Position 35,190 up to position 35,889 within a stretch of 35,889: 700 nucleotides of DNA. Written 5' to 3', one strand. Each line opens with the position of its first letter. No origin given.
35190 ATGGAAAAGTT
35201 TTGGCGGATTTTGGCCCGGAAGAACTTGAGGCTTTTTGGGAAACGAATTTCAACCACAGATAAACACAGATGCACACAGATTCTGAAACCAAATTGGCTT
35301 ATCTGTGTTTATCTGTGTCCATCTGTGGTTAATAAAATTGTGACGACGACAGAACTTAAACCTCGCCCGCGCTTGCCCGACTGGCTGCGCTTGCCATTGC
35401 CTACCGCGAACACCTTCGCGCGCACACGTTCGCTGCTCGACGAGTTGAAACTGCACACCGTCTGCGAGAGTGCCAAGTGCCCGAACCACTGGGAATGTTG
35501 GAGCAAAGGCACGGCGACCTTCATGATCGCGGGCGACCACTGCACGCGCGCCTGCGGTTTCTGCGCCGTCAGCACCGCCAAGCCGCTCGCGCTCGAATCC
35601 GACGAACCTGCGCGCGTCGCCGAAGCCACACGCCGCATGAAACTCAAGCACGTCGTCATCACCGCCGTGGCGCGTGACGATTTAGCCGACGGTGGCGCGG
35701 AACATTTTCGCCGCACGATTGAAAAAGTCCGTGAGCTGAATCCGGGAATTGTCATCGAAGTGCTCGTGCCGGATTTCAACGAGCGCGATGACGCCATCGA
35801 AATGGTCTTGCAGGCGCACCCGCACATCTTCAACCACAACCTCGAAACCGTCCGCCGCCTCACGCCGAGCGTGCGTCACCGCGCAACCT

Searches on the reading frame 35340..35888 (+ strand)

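Call 88: search_protein_families(library=pfam, proteins=[window:35340-35888:+], max_evalue=0.0001)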
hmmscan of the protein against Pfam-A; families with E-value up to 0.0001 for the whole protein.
window:35340-35888:+ (183 aa): 2 families
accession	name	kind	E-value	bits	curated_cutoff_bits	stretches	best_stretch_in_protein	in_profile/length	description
PF04055.27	Radical_SAM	-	1.6e-10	41.9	29.5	1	63-174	2-115/166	Radical SAM superfamily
PF16881.10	LIAS_N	-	2e-09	38.3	27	1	7-47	56-96/96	N-terminal domain of lipoyl synthase of Radical_SAM family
